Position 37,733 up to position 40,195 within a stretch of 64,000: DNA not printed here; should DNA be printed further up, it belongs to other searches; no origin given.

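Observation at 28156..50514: Candidate undescribed glycoside-utilisation system feeding a glycerate pathway that lacks Gcl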

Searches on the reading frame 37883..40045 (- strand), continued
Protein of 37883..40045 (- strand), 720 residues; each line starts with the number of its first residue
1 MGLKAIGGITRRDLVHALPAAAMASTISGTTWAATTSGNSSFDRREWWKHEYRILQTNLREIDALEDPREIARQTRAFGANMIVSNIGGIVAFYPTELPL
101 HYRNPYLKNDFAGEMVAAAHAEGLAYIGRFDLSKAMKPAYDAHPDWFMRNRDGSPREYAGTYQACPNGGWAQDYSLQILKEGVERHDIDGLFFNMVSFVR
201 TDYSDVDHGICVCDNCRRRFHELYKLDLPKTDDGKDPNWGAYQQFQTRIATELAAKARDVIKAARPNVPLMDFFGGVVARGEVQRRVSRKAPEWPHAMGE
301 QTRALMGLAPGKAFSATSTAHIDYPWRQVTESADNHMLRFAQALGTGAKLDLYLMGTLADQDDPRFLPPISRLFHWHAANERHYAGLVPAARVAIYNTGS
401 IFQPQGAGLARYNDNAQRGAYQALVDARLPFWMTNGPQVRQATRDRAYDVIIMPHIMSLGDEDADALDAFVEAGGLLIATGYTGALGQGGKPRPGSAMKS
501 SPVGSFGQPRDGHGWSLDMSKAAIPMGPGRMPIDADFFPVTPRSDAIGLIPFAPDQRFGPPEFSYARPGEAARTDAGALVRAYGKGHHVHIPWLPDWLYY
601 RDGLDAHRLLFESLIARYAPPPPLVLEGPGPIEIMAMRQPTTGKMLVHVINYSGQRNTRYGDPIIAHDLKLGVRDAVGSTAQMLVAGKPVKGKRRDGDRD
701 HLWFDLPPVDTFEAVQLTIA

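Call 42: fold_search(model_id=the predicted structure, library=pdb)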
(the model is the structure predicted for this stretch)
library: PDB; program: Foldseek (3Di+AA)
matches with E <= 10: 1645; with E <= 0.001: 490
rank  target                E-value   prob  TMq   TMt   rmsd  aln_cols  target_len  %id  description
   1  6tvk                  4.8e-36  1.00  0.72  0.78   5.7       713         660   16  Alpha-L-fucosidase isoenzyme 2 from Paenibacillus thiaminolyticus (released 2021-07-21)
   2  3tts_A                1.3e-28  1.00  0.69  0.73   5.0       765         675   14  Crystal structure of beta-galactosidase from Bacillus circulans sp. alkalophilus (released 2012-03-21)
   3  5e9a_B                2.4e-25  1.00  0.64  0.67   6.1       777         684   15  Crystal structure analysis of the cold-adamped beta-galactosidase from Rahnella sp. R3 (released 2016-10-26)
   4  4oif_A                3.6e-25  1.00  0.67  0.70   5.1       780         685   13  3D structure of Gan42B, a GH42 beta-galactosidase from G. (released 2015-02-04)
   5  4oif_B                4.5e-25  1.00  0.66  0.69   5.3       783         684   13  3D structure of Gan42B, a GH42 beta-galactosidase from G. (released 2015-02-04)
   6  5dfa_B                4.8e-25  1.00  0.65  0.68   5.5       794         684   13  3D structure of the E323A catalytic mutant of Gan42B, a GH42 beta-galactosidase from G. stearothermophilus (released 2015-12-09)
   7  5xb7_A                1.6e-24  1.00  0.64  0.67   6.5       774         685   13  GH42 alpha-L-arabinopyranosidase from Bifidobacterium animalis subsp. lactis Bl-04 (released 2017-11-01)
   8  5dfa_A                2.6e-24  1.00  0.62  0.65   6.1       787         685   13  3D structure of the E323A catalytic mutant of Gan42B, a GH42 beta-galactosidase from G. stearothermophilus (released 2015-12-09)
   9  5xb7_D                5.6e-24  1.00  0.63  0.66   6.5       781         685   13  GH42 alpha-L-arabinopyranosidase from Bifidobacterium animalis subsp. lactis Bl-04 (released 2017-11-01)
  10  5e9a_A                6.6e-24  1.00  0.65  0.68   5.7       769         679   15  Crystal structure analysis of the cold-adamped beta-galactosidase from Rahnella sp. R3 (released 2016-10-26)
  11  5xb7_B                1.1e-23  1.00  0.61  0.63   7.3       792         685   13  GH42 alpha-L-arabinopyranosidase from Bifidobacterium animalis subsp. lactis Bl-04 (released 2017-11-01)
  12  5xb7_C                1.4e-23  1.00  0.62  0.66   6.9       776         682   14  GH42 alpha-L-arabinopyranosidase from Bifidobacterium animalis subsp. lactis Bl-04 (released 2017-11-01)
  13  4uoq_B                1.7e-23  1.00  0.63  0.66   6.0       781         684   13  Nucleophile mutant (E324A) of beta-(1,6)-galactosidase from Bifidobacterium animalis subsp. lactis Bl-04 (released 2014-10-22)
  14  4uni_C                2.1e-23  1.00  0.63  0.66   6.3       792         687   13  beta-(1,6)-galactosidase from Bifidobacterium animalis subsp. lactis Bl-04 in complex with galactose (released 2014-10-15)
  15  4uzs_A                2.1e-23  1.00  0.62  0.65   6.4       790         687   12  Crystal structure of Bifidobacterium bifidum beta-galactosidase (released 2015-09-30)
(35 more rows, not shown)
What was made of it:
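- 37883..40045 (-): GHL6a: Tat-exported, three-domain GH42/GH151-fold enzyme of the uncharacterised GHL6 family. Foldseek top hit is 6TVK (GH151), TM 0.72/0.78 at 16% identity, followed by GH42 and GH164 (call 42).
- On GH42: Foldseek TM 0.61-0.69 to GH42 structures (call 42).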

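Call 46: search_protein_families(library=ncbifam, proteins=[L075:8757-9755:+, L032:12056-13039:+, L053:12050-13036:+, L021:4373-5251:-, L053:13042-13959:+, L084:852-1763:+, L067:280-1239:+, L075:6055-7824:+, L053:19346-20113:+, L037:18399-19526:-], max_evalue=1e-10)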
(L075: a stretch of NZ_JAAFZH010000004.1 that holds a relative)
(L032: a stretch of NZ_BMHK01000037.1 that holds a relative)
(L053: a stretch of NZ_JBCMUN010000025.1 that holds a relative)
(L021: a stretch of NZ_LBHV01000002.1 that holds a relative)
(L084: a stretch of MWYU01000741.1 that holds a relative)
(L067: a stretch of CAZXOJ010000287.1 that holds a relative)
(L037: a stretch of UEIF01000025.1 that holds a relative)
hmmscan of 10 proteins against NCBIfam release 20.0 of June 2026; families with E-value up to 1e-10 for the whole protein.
L075:8757-9755:+ (332 aa): 21 families
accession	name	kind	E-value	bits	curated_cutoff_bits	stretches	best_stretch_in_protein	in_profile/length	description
NF005069.0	PRK06487.1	equivalog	1.3e-98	330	448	1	13-331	3-320/320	2-hydroxyacid dehydrogenase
NF006263.0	PRK08410.1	equivalog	1.5e-90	303.8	389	1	14-324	1-309/311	D-2-hydroxyacid dehydrogenase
NF005387.0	PRK06932.1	equivalog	1.1e-83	280.9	492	1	14-323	2-311/314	2-hydroxyacid dehydrogenase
NF009714.1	PRK13243.1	equivalog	1e-65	222.3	455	1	38-332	23-324/332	glyoxylate reductase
TIGR01327.1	PGDH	equivalog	2.2e-63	214.8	454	1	39-328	22-307/525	phosphoglycerate dehydrogenase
NF008759.0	PRK11790.1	equivalog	1.6e-52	178.6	404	1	47-325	44-321/410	phosphoglycerate dehydrogenase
NF011938.0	PRK15409.1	equivalog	2.1e-50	171.6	492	1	50-325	38-312/324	glyoxylate/hydroxypyruvate reductase GhrB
NF041369.1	Dhydh_Halo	equivalog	2.5e-45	155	400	1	79-324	56-297/305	D-2-hydroxyacid dehydrogenase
NF000492.1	vanH_gen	exception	4.2e-39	134.5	540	1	60-280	46-256/312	D-lactate dehydrogenase VanH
NF005750.0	PRK07574.1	equivalog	6.8e-38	130.7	329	1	45-327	77-362/386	NAD-dependent formate dehydrogenase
NF005027.0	PRK06436.1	equivalog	3e-35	121.8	261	1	57-332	34-290/303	2-hydroxyacid dehydrogenase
NF001309.0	PRK00257.1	equivalog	1.6e-34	119.5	434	1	157-322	113-278/379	4-phosphoerythronate dehydrogenase PdxB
NF000371.1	vanH_Agroup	exception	1.8e-32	112.8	700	1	78-311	71-305/322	VanH-A/VanH-Pt family D-lactate dehydrogenase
NF006374.0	PRK08605.1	subfamily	1.9e-32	112.7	356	1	50-316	38-316/332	D-lactate dehydrogenase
NF000128.1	vanH-Sc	exception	4.5e-31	108.2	650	1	60-279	66-275/337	D-lactate dehydrogenase VanH-Sc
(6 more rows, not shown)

L032:12056-13039:+ (327 aa): 20 families
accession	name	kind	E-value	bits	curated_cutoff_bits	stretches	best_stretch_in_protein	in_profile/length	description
NF041369.1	Dhydh_Halo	equivalog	5.9e-59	199.8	400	1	66-316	56-302/305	D-2-hydroxyacid dehydrogenase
NF009714.1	PRK13243.1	equivalog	2e-41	142.4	455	1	47-315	48-319/332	glyoxylate reductase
NF005069.0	PRK06487.1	equivalog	2.2e-41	141.9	448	1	43-315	45-317/320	2-hydroxyacid dehydrogenase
TIGR01327.1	PGDH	equivalog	1.9e-36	126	454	1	63-313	60-305/525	phosphoglycerate dehydrogenase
NF011938.0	PRK15409.1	equivalog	7.9e-36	123.7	492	1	120-290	121-290/324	glyoxylate/hydroxypyruvate reductase GhrB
NF005387.0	PRK06932.1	equivalog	3e-31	108.6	492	1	61-309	61-310/314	2-hydroxyacid dehydrogenase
NF006263.0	PRK08410.1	equivalog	8e-29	101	389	1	60-311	58-309/311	D-2-hydroxyacid dehydrogenase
NF008759.0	PRK11790.1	equivalog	1.1e-25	90.1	404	1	140-288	150-296/410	phosphoglycerate dehydrogenase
NF012013.0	PRK15469.1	equivalog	4.1e-22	78.6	403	1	144-315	138-303/312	glyoxylate/hydroxypyruvate reductase GhrA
NF005027.0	PRK06436.1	equivalog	4.7e-22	78.5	261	1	86-320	69-290/303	2-hydroxyacid dehydrogenase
NF000492.1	vanH_gen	exception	1.1e-21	77.2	540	1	102-266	102-255/312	D-lactate dehydrogenase VanH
NF005750.0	PRK07574.1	equivalog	6.5e-21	74.8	329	1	59-310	108-358/386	NAD-dependent formate dehydrogenase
NF000371.1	vanH_Agroup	exception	2.2e-17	63.2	700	1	139-266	143-260/322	VanH-A/VanH-Pt family D-lactate dehydrogenase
NF000128.1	vanH-Sc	exception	2.4e-17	63.1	650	1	140-266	159-275/337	D-lactate dehydrogenase VanH-Sc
NF000004.1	vanH-D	exception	3.5e-17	62.5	550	1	136-266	139-261/323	D-lactate dehydrogenase VanH-D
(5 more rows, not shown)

L053:12050-13036:+ (328 aa): 21 families
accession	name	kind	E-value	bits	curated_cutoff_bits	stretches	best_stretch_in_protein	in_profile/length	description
NF041369.1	Dhydh_Halo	equivalog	1.5e-62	211.5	400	1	49-319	40-303/305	D-2-hydroxyacid dehydrogenase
NF005069.0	PRK06487.1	equivalog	1.3e-45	155.9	448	1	9-316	12-316/320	2-hydroxyacid dehydrogenase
TIGR01327.1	PGDH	equivalog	2.3e-43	148.8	454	1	88-315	83-305/525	phosphoglycerate dehydrogenase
NF009714.1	PRK13243.1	equivalog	3.5e-42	144.9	455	1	50-314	50-316/332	glyoxylate reductase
NF011938.0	PRK15409.1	equivalog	1.5e-38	132.6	492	1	14-288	12-286/324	glyoxylate/hydroxypyruvate reductase GhrB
NF005387.0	PRK06932.1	equivalog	4.4e-32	111.3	492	1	48-291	45-290/314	2-hydroxyacid dehydrogenase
NF006263.0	PRK08410.1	equivalog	3.6e-31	108.7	389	1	48-313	43-309/311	D-2-hydroxyacid dehydrogenase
NF008759.0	PRK11790.1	equivalog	1.7e-30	106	404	1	135-288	146-294/410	phosphoglycerate dehydrogenase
NF000492.1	vanH_gen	exception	5.6e-26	91.3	540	1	101-266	99-253/312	D-lactate dehydrogenase VanH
NF005027.0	PRK06436.1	equivalog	4.7e-24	85.1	261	1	75-314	57-283/303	2-hydroxyacid dehydrogenase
NF005750.0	PRK07574.1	equivalog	7.4e-24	84.5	329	1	71-290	123-336/386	NAD-dependent formate dehydrogenase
NF012013.0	PRK15469.1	equivalog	2.5e-22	79.3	403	1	145-320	137-306/312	glyoxylate/hydroxypyruvate reductase GhrA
NF000004.1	vanH-D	exception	4.8e-22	78.5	550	1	105-267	109-260/323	D-lactate dehydrogenase VanH-D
NF000151.1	vanH-Ac1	exception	5.4e-20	72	750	1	101-266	135-289/351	D-lactate dehydrogenase VanH-Ac1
NF001309.0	PRK00257.1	equivalog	1.1e-19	70.7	434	1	142-308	114-275/379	4-phosphoerythronate dehydrogenase PdxB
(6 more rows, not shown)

L021:4373-5251:- (292 aa): 10 families
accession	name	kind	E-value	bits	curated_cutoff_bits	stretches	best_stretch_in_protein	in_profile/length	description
NF011633.0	PRK15059.1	equivalog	5.2e-118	393.5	451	1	1-287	1-287/292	2-hydroxy-3-oxopropionate reductase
TIGR01505.1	tartro_sem_red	equivalog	4.6e-114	380.5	340.75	1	3-288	2-288/291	2-hydroxy-3-oxopropionate reductase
NF008592.0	PRK11559.1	equivalog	5.9e-89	298.3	397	1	1-288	3-291/296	2-hydroxy-3-oxopropionate reductase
TIGR01692.1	HIBADH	equivalog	5.4e-57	193.3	291.6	1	5-283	1-287/288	3-hydroxyisobutyrate dehydrogenase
NF043037.1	ThreonDh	equivalog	9.2e-51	173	350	1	2-286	4-290/297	L-threonate dehydrogenase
NF012005.0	PRK15461.1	equivalog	2.9e-49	167.9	348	1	2-291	3-294/298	sulfolactaldehyde 3-reductase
NF007161.0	PRK09599.1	subfamily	1.8e-20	73.4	271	1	1-203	1-210/302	NADP-dependent phosphogluconate dehydrogenase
TIGR00872.1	gnd_rel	equivalog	4e-18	65.7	297.2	1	1-194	1-196/299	phosphogluconate dehydrogenase (NAD(+)-dependent, decarboxylating)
NF006765.0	PRK09287.1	equivalog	5e-13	48.7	413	1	2-155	5-163/476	NADP-dependent phosphogluconate dehydrogenase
TIGR00873.1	gnd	equivalog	2.6e-11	43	426.7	1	2-169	1-179/467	decarboxylating NADP(+)-dependent phosphogluconate dehydrogenase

L053:13042-13959:+ (305 aa): 9 families
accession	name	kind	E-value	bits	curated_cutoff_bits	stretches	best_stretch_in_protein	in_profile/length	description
TIGR01505.1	tartro_sem_red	equivalog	2e-77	260.3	340.75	1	11-298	1-287/291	2-hydroxy-3-oxopropionate reductase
NF008592.0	PRK11559.1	equivalog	1.1e-69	235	397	1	9-298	2-290/296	2-hydroxy-3-oxopropionate reductase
TIGR01692.1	HIBADH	equivalog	4.3e-64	216.6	291.6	1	14-293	1-286/288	3-hydroxyisobutyrate dehydrogenase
NF043037.1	ThreonDh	equivalog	4e-57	193.9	350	1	11-290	4-283/297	L-threonate dehydrogenase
NF011633.0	PRK15059.1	equivalog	3.8e-50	170.7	451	1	10-290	1-279/292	2-hydroxy-3-oxopropionate reductase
NF012005.0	PRK15461.1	equivalog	6.6e-47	160.1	348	1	11-300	3-292/298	sulfolactaldehyde 3-reductase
NF007161.0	PRK09599.1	subfamily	9.6e-18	64.4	271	1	10-199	1-193/302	NADP-dependent phosphogluconate dehydrogenase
TIGR00872.1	gnd_rel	equivalog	9.8e-16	57.8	297.2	1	10-197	1-189/299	phosphogluconate dehydrogenase (NAD(+)-dependent, decarboxylating)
NF006765.0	PRK09287.1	equivalog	1.6e-11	43.8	413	0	114-210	113-215/476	NADP-dependent phosphogluconate dehydrogenase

L084:852-1763:+ (303 aa): 1 family
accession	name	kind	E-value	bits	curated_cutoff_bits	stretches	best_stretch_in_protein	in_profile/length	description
NF041099.2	keto_glucon_epim_IolO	equivalog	5.3e-11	42.3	300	1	33-223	27-214/269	5-keto-L-gluconate epimerase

L067:280-1239:+ (319 aa): 1 family
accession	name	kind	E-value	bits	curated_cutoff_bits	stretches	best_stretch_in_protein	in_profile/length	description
TIGR03234.1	OH-pyruv-isom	equivalog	1.7e-11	43.9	353.45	1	37-210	26-194/254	hydroxypyruvate isomerase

L075:6055-7824:+ (589 aa): 3 families
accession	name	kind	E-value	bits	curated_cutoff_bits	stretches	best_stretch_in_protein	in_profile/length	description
NF007740.0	PRK10420.1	equivalog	1.6e-187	624.6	918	1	2-537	3-551/551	L-lactate permease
TIGR00795.1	lctP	subfamily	2.9e-172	574.2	341.15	1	14-530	6-530/530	lactate permease LctP family transporter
NF007249.0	PRK09695.1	equivalog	6.8e-170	566.4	1121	1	2-532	3-554/560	glycolate permease GlcA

L053:19346-20113:+ (255 aa): 6 families
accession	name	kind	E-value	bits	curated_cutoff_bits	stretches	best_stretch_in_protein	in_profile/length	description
TIGR02303.1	HpaG-C-term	equivalog_domain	3.8e-45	154.3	276.4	1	38-251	25-243/245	4-hydroxyphenylacetate degradation bifunctional isomerase/decarboxylase, C-terminal subunit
NF009399.0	PRK12764.1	equivalog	1.4e-40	139.8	444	1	49-249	15-225/501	fumarylacetoacetate hydrolase family protein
NF053535.1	DhyDRhmHlse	equivalog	1.1e-37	130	500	1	56-251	71-279/284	2,4-didehydro-3-deoxy-L-rhamnonate hydrolase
TIGR02305.1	HpaG-N-term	equivalog_domain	3.9e-36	124.5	228.65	1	75-250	29-205/205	4-hydroxyphenylacetate degradation bifunctional isomerase/decarboxylase, N-terminal subunit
NF007967.0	PRK10691.1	equivalog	3.5e-32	111.5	201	1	56-242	17-211/219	fumarylacetoacetate hydrolase family protein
NF011750.0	PRK15203.1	equivalog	9.8e-28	97.1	811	1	61-250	228-422/429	4-hydroxyphenylacetate degradation bifunctional isomerase/decarboxylase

L037:18399-19526:- (375 aa): 11 families
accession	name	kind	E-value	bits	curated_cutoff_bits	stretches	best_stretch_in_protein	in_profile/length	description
NF047820.1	TalGalacDh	equivalog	2.1e-52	178.3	500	1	29-361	40-356/371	L-talarate/galactarate dehydratase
NF040866.1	AraD_Arch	equivalog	1.4e-49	169.1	650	1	28-370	35-370/372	arabinonate dehydratase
NF010624.0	PRK14017.1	equivalog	4.4e-43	147.8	311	1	25-369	13-360/382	galactonate dehydratase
NF040790.2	glucon_galact_dh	equivalog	2.5e-41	141.8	750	1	7-371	2-371/390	bifunctional D-gluconate/D-galactonate dehydratase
NF011968.0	PRK15440.1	equivalog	5.5e-37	127.6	393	1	23-364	55-386/395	L-rhamnonate dehydratase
NF043051.1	ManoateDhtManD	equivalog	6.3e-34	117.5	550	2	29-150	19-140/403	D-mannonate dehydratase ManD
NF011654.0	PRK15072.1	subfamily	9.6e-32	110.3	430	2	30-150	20-140/404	D-galactonate dehydratase family protein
TIGR02534.1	mucon_cyclo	subfamily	2.7e-31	109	334.95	1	23-368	25-364/368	muconate/chloromuconate family cycloisomerase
NF043002.1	HProlDhtase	equivalog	3.4e-19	68.9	500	1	26-360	32-353/366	cis-3-hydroxy-L-proline dehydratase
NF042940.1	racemase_DgcA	equivalog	2.1e-11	43.6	400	1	92-297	80-266/323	N-acetyl-D-Glu racemase DgcA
NF041118.1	A_G_epim_Thtga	equivalog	5.3e-11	42.2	500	1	12-298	17-288/341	L-Ala-D/L-Glu epimerase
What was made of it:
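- An enolase-superfamily galactarate/talarate-dehydratase-like gene lies in L037 and L053 (call 46).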

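Call 65: search_solved_structures(query=L024:4681-6642:+, max_evalue=0.00001)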
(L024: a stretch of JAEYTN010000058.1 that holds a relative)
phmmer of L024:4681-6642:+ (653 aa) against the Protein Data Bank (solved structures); distinct sequences matched with E-value up to 0.00001: 52.
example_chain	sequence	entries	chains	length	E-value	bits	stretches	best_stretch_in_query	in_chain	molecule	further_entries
7ver_A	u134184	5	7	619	2.5e-117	396.1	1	35-651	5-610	SPH1118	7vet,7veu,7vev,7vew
7veq_A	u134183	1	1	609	4.4e-117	395.3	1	35-650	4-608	SPH1118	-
5ipw_A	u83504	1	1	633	5.1e-110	372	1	31-649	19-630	Oligopeptide ABC transporter, periplasmic oligopeptide-binding protein, putative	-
6epy_A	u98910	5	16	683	3.6e-38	134.6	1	33-629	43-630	Periplasmic alpha-galactoside-binding protein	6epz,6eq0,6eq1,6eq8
1xoc_A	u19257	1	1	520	1.9e-16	62.7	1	380-529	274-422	Oligopeptide-binding protein appA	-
5isu_A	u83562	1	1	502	3.6e-16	61.8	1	119-196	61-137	Lmo0135 protein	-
6i3g_A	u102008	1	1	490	5.8e-15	57.8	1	120-196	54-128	ABC transporter, substrate-binding protein, family 5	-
5yh8_A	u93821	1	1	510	2.1e-14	56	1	353-539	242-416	Nickel ABC transporter substrate-binding protein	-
5yh5_A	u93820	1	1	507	2.1e-14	56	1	353-539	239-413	Nickel ABC transporter substrate-binding protein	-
5yhe_A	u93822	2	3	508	2.1e-14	56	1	353-539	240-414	Nickel ABC transporter substrate-binding protein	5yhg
1zty_A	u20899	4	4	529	1.3e-12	50.1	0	368-534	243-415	Chitin Oligosaccharide Binding Protein | Peptide ABC transporter, periplasmic peptide-binding protein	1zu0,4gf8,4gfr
8i5j_A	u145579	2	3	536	1.3e-12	50.1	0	368-534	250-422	ABC transporter substrate-binding protein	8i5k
9pl3_A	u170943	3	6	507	2.3e-12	49.3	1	275-504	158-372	Peptide ABC transporter, peptide-binding protein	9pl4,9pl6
6lzu_A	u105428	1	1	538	3.3e-12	48.7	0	119-196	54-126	Peptide ABC transporter, periplasmic peptide-binding protein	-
7ebm_A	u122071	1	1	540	6.8e-12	47.7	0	119-196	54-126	Peptide ABC transporter, periplasmic peptide-binding protein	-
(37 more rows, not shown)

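Call 71: search_solved_structures(query=L075:1533-3740:+, max_evalue=0.01)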
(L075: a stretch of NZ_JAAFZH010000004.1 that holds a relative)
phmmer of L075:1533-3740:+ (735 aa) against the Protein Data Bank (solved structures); distinct sequences matched with E-value up to 0.01: 3.
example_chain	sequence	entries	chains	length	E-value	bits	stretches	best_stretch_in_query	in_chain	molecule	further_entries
6hze_A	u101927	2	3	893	2.5e-19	72.3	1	34-687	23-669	BPa0997 | BPa0997 N-ter E361S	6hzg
6hzf_A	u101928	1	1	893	2.7e-19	72.2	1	34-687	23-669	BPa0997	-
6hzf_B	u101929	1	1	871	7e-19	70.8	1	48-687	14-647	BPa0997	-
